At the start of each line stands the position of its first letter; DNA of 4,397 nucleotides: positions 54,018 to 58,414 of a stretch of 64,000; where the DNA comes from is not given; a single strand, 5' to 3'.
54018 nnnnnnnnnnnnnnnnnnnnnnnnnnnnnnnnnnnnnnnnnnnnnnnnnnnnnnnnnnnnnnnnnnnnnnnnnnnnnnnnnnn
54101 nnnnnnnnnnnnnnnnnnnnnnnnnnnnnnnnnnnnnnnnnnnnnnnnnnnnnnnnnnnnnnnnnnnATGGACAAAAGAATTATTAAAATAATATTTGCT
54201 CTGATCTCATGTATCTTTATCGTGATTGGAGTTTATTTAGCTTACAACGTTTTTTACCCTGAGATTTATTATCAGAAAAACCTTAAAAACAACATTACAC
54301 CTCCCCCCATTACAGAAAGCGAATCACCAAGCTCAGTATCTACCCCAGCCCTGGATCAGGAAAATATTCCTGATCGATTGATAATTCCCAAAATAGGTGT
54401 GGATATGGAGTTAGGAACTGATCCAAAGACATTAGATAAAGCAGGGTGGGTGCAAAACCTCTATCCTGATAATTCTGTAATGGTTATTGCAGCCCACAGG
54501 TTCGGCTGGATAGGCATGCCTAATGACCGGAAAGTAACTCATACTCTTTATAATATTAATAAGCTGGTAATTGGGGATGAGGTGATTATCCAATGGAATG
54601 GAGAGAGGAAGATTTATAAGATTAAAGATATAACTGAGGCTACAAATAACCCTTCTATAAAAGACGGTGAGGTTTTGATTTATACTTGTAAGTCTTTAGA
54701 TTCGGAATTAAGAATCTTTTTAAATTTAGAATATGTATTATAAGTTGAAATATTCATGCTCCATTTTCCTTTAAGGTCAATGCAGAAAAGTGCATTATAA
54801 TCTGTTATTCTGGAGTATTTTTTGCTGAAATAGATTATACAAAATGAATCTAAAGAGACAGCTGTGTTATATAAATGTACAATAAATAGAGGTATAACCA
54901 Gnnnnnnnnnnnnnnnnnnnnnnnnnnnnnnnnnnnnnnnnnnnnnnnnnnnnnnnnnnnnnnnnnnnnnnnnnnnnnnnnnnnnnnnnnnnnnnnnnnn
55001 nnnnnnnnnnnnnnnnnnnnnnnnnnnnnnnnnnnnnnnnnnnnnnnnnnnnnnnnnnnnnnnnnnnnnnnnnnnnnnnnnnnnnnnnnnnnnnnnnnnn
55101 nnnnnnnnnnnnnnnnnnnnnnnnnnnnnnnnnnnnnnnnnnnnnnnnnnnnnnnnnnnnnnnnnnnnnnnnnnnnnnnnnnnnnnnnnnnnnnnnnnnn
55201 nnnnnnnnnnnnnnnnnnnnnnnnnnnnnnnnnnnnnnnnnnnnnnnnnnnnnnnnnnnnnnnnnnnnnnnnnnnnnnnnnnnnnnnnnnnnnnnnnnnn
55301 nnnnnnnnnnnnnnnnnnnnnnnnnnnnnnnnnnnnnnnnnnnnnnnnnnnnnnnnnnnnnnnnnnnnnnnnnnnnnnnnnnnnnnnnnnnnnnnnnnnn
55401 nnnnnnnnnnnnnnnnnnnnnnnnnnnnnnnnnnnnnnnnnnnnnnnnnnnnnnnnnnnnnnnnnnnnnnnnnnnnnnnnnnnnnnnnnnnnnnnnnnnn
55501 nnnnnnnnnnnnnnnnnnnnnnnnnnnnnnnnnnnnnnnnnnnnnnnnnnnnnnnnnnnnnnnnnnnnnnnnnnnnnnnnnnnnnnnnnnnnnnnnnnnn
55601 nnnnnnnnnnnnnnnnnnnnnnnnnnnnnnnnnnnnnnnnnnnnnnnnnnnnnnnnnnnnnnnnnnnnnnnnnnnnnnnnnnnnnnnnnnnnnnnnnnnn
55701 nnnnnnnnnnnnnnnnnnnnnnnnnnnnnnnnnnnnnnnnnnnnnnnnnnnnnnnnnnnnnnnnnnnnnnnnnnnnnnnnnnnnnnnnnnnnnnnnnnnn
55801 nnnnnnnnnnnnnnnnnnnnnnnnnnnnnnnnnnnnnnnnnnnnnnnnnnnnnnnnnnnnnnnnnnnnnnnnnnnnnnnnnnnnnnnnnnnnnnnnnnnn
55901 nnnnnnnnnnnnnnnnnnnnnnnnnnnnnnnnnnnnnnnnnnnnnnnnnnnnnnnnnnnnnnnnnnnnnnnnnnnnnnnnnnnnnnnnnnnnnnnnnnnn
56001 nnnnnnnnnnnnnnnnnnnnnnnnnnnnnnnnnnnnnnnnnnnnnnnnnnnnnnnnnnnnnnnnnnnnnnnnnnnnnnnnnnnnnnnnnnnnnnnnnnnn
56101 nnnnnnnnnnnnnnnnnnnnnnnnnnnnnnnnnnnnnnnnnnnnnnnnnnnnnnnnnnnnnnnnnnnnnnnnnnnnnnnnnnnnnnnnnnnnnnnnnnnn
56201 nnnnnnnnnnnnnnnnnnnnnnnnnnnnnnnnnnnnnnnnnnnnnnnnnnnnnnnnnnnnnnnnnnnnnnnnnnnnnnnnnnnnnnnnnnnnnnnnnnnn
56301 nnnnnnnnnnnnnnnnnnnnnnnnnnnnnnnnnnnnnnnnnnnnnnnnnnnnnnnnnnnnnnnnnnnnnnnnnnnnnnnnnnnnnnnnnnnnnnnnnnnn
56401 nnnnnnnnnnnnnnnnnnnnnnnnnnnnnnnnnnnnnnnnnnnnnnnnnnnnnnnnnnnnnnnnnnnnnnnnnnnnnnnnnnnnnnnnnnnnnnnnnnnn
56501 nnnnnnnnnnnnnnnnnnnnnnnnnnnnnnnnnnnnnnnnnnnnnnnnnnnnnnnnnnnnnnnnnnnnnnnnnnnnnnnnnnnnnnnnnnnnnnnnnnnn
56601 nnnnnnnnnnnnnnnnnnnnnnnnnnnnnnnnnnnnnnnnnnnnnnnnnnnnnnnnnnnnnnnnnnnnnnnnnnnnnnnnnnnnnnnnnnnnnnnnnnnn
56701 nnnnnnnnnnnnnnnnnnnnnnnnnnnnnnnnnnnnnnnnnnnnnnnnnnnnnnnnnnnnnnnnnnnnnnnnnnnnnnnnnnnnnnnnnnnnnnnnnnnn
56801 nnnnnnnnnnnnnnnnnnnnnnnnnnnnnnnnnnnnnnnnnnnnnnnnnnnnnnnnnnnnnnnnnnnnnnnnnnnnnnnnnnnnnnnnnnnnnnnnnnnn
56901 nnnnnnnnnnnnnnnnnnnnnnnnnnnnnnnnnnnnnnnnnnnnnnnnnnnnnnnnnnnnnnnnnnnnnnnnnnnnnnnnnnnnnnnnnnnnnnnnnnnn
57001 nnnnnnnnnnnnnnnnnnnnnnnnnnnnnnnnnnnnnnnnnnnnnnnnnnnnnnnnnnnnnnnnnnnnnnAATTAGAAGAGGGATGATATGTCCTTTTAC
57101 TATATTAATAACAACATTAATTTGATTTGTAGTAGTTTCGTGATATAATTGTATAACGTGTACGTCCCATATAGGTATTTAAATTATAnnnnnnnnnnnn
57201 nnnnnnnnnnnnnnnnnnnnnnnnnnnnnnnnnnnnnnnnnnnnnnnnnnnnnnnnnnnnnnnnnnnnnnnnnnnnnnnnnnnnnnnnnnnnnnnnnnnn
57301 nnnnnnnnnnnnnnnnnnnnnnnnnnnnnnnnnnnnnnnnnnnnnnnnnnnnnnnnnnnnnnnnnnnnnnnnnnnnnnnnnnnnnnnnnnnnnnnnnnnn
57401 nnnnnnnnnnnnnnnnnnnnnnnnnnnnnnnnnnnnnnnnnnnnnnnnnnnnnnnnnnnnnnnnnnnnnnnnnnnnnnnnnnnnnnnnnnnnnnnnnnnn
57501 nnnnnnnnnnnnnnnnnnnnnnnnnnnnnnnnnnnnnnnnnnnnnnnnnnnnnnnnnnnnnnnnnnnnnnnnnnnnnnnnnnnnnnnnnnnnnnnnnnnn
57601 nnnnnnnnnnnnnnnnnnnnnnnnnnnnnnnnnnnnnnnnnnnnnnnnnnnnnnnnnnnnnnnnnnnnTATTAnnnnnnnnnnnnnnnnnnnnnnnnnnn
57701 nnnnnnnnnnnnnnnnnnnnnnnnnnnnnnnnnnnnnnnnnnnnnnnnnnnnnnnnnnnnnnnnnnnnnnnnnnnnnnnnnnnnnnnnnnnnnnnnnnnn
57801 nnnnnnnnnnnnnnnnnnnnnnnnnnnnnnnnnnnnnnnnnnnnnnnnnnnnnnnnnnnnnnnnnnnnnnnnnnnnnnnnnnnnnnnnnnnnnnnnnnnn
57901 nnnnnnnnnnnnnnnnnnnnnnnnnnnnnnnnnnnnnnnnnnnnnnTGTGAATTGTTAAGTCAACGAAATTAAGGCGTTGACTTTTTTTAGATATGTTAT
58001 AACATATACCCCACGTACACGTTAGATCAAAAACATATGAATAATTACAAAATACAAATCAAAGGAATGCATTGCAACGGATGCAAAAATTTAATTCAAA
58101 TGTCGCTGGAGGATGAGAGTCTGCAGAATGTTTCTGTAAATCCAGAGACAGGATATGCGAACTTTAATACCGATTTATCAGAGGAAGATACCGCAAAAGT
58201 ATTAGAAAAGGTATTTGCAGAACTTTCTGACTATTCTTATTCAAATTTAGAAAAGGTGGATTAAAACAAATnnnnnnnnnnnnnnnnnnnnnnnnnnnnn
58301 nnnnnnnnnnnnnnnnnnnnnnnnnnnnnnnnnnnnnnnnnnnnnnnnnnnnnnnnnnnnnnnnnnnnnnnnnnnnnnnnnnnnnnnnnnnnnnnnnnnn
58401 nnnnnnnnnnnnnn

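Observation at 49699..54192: No canonical MOB relaxase: an HTH_36 initiator-like protein plus a Replic_Relax-family protein instead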

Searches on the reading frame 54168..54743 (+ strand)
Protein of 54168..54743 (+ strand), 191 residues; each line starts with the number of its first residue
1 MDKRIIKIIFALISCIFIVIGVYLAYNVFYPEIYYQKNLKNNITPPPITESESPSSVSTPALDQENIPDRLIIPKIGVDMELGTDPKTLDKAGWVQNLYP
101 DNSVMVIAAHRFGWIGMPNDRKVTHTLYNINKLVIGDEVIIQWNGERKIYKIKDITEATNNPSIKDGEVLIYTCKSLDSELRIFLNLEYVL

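Call 4: search_protein_families(library=pfam, proteins=[window:54168-54743:+], max_evalue=0.01)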
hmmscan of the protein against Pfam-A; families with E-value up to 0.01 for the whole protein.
window:54168-54743:+ (191 aa): 1 family
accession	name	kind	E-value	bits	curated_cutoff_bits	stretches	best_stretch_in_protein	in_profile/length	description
PF04203.18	Sortase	-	1.5e-05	25.2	26.6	1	73-179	3-112/125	Sortase domain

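Call 17: search_protein_families(library=ncbifam, proteins=[window:54168-54743:+], max_evalue=0.01)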
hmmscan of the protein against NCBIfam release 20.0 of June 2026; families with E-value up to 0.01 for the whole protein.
window:54168-54743:+ (191 aa): 3 families
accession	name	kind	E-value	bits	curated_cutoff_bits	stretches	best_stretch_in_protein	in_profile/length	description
NF033745.1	class_C_sortase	subfamily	0.0012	18.6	160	1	70-157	95-181/220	class C sortase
NF058671.1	sortase_SrtD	exception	0.0019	17.9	140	1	12-157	7-148/187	class D sortase, LPxTATN-specific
NF033747.1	class_E_sortase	subfamily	0.0021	17.9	160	1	18-161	13-162/211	class E sortase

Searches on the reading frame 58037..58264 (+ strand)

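Call 47: search_protein_families(library=pfam, proteins=[window:58037-58264:+], max_evalue=0.0001)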
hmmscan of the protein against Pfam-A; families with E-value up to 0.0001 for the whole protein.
window:58037-58264:+ (75 aa): 1 family
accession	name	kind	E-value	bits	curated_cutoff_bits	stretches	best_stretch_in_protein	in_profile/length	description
PF00403.32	HMA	-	5.6e-08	33.5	24.8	1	6-58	2-55/62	Heavy-metal-associated domain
